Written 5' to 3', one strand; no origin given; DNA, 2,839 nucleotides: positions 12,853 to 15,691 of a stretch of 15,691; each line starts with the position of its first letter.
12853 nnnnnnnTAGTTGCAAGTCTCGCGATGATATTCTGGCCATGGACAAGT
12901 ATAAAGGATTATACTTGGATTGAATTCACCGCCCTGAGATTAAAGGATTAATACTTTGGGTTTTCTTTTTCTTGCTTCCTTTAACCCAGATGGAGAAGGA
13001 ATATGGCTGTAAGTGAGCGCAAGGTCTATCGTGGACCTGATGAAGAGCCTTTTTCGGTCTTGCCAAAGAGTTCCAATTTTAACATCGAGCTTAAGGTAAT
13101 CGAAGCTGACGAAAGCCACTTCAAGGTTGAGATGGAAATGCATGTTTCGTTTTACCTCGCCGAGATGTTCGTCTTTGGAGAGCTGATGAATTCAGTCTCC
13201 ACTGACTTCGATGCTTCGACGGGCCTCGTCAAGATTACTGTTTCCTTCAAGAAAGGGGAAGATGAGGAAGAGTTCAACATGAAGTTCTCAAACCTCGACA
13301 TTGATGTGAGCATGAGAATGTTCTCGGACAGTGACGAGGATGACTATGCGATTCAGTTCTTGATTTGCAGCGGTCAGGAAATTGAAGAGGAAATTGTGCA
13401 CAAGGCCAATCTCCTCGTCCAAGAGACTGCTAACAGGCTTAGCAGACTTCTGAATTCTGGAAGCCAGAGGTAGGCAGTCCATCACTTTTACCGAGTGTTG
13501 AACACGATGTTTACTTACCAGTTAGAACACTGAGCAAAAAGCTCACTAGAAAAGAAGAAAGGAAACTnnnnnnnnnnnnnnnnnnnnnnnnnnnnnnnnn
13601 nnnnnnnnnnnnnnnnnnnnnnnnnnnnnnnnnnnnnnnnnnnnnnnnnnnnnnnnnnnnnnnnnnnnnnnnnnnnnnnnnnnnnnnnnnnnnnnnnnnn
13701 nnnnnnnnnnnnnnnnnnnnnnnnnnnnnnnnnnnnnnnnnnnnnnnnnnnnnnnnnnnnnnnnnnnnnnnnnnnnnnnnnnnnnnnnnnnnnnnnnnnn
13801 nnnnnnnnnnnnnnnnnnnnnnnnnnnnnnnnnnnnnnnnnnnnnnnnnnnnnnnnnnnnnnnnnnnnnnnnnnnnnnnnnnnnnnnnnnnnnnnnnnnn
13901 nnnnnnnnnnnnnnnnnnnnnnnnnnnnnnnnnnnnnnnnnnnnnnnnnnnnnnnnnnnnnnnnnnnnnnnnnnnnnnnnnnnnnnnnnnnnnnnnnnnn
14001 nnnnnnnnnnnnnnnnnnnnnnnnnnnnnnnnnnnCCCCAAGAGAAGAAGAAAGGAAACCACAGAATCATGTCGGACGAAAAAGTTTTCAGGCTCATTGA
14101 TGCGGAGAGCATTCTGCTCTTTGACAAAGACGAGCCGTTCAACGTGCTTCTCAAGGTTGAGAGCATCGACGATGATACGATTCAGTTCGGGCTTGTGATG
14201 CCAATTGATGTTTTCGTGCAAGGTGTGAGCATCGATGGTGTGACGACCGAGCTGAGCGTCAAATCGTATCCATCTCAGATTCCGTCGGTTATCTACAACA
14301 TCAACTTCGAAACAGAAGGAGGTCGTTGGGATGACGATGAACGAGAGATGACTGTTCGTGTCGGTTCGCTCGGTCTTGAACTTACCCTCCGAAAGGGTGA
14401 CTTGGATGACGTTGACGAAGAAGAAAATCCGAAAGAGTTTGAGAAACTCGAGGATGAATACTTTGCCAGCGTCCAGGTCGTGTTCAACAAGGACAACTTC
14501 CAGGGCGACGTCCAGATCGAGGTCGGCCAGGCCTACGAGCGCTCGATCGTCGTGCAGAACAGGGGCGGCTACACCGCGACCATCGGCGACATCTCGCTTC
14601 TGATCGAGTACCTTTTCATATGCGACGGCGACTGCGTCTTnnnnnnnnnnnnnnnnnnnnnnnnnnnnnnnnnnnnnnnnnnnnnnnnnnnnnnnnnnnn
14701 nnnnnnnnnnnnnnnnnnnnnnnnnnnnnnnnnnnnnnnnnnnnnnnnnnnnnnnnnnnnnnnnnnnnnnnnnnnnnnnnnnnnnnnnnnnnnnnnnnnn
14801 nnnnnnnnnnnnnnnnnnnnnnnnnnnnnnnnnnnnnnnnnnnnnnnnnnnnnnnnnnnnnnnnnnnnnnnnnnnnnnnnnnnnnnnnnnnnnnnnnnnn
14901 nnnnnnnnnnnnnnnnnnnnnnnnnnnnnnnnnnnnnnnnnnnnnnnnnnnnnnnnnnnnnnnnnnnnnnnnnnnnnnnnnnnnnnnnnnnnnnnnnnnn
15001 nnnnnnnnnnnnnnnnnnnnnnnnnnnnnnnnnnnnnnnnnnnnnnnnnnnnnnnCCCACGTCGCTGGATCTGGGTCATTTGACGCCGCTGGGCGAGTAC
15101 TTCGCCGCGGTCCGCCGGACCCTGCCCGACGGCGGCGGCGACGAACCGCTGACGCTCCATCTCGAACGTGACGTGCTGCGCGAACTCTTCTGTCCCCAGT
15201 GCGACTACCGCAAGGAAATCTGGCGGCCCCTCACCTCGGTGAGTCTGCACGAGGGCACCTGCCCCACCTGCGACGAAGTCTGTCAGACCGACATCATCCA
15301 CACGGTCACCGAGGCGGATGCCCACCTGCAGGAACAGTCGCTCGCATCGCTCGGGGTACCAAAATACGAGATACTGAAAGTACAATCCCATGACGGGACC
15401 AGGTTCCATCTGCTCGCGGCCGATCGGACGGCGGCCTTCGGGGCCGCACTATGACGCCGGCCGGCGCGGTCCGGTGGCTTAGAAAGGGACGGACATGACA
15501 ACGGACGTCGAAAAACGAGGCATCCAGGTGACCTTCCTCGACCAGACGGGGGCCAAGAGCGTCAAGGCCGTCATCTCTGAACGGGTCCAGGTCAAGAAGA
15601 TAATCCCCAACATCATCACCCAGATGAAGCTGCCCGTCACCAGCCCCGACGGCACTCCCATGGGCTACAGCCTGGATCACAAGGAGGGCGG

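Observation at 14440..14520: Abrupt codon-usage and GC discontinuity inside a continuous ORF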

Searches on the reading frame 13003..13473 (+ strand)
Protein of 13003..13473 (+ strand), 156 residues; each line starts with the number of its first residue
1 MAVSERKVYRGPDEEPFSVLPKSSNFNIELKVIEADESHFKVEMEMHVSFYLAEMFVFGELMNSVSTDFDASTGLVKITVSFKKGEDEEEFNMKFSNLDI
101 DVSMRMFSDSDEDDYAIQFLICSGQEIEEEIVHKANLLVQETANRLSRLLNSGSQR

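Call 8: search_protein_families(library=pfam, proteins=[window:13003-13470:+], max_evalue=0.01)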
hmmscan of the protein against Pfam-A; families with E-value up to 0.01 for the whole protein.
window:13003-13470:+ (156 aa): 0 families

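Call 9: search_protein_families(library=phrogs, proteins=[window:13003-13470:+], max_evalue=0.01)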
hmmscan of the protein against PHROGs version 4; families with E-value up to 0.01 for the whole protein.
window:13003-13470:+ (156 aa): 0 families

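Call 34: find_encoding_contigs(protein=window:13003-13473:+, flank=10000, max_places=10)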
Protein window:13003-13473:+ (156 aa): no gene with exactly this product is on record in the collection.

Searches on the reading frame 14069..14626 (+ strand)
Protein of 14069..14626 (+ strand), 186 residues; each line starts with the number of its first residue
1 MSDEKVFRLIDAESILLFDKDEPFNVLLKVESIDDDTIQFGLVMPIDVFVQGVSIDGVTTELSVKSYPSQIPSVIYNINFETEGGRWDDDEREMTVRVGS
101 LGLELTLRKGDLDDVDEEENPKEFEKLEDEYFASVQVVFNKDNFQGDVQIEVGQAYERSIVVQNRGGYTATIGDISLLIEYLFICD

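Call 18: find_homologous_proteins(query=window:14069-14626:+, max_evalue=0.01)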
Query window:14069-14626:+: 100 candidates shared short words with the query, none scored E <= 0.01.

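Call 28: search_protein_representatives(protein=window:14069-14626:+)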
Query: 186 residues. Proteins with E-value up to 0.001 (for the whole library): 0; up to 1e-10: 0; up to 1e-30: 0. The best 0 are listed.
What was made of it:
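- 14069..14467 (+): Segment A: paralog 3 of the orphan family, cut at about residue 133. Its relatives run to about 155 aa. GC3 is 0.55, typical of the upstream side. No homolog was found by exhaustive phmmer against 1.84 billion representatives (call 28).
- Tried and rejected: exhaustive phmmer of A+B (call 28).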

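Call 29: find_related_loci(query=window:14069-14626:+, collection=viral_contigs, flank=10000)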
Query window:14069-14626:+ (186 aa) in viral_contigs; peptide patterns used: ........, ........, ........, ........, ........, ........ (x = any residue, [..] = any of these).
9 stretches matched a pattern, but none encodes a relative of the query by tblastn (E <= 1e-3).

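Call 30: find_related_loci(query=window:14069-14626:+, collection=metagenome_contigs, flank=10000)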
Query window:14069-14626:+ (186 aa) in metagenome_contigs; peptide patterns used: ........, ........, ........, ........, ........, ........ (x = any residue, [..] = any of these).
170 stretches matched a pattern, but none encodes a relative of the query by tblastn (E <= 1e-3).
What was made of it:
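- Tried and rejected: related-locus scans with A+B (calls 29, 30);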

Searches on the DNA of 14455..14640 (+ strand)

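Call 63: search_dna_similar(query=window:14455-14640:+, collection=plasmids, mode=distant, max_evalue=0.01)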
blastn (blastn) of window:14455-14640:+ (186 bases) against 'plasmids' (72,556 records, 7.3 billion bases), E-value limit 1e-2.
No match.

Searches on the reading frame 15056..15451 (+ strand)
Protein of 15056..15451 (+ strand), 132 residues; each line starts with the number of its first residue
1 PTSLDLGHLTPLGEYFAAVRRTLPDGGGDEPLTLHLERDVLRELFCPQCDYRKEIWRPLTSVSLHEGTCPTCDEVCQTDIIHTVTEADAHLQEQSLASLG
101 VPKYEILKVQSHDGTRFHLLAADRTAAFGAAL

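Call 39: find_related_loci(query=window:15056-15451:+, collection=metagenome_contigs, flank=10000)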
Query window:15056-15451:+ (132 aa) in metagenome_contigs; peptide patterns used: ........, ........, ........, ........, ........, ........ (x = any residue, [..] = any of these).
600 stretches matched a pattern, but none encodes a relative of the query by tblastn (E <= 1e-3).

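Call 40: find_related_loci(query=window:15056-15451:+, collection=genome_contigs, flank=10000)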
Query window:15056-15451:+ (132 aa) in genome_contigs; peptide patterns used: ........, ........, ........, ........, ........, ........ (x = any residue, [..] = any of these).
600 stretches matched a pattern, but none encodes a relative of the query by tblastn (E <= 1e-3).
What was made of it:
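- Tried and rejected: related-locus scans with the lineage-specific E1 C-terminus (calls 39, 40);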

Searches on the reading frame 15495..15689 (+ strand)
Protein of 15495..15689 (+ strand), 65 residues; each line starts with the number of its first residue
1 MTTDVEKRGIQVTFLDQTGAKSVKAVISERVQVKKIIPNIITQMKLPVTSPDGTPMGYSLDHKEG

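Call 8: search_protein_families(library=pfam, proteins=[window:15495-15689:+], max_evalue=0.01)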
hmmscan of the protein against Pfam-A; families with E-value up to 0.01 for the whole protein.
window:15495-15689:+ (65 aa): 1 family
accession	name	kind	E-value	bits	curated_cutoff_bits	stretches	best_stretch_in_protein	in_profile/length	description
PF08817.16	YukD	-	4.4e-06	27.8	27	1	11-65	3-54/76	WXG100 protein secretion system (Wss), protein YukD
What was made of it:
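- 15495..15691 (+): The first 65 codons of the YukD-like ubiquitin-like gene that follows the E1 in the native operon. It is cut by the contig end. Pfam YukD 4.4e-06 (call 8).
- On E1-Ubl-E2-JAB conjugation operon: YukD hit at 15495-15689 (call 8).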

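Call 9: search_protein_families(library=phrogs, proteins=[window:15495-15689:+], max_evalue=0.01)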
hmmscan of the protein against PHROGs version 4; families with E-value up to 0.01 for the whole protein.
window:15495-15689:+ (65 aa): 0 families

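Call 49: search_protein_families(library=padloc, proteins=[window:15495-15689:+], max_evalue=0.001)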
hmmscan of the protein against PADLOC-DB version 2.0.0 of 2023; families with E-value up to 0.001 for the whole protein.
window:15495-15689:+ (65 aa): 0 families

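Call 50: search_protein_families(library=ncbifam, proteins=[window:15495-15689:+], max_evalue=0.001)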
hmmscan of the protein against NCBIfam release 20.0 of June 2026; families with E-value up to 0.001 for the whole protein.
window:15495-15689:+ (65 aa): 0 families
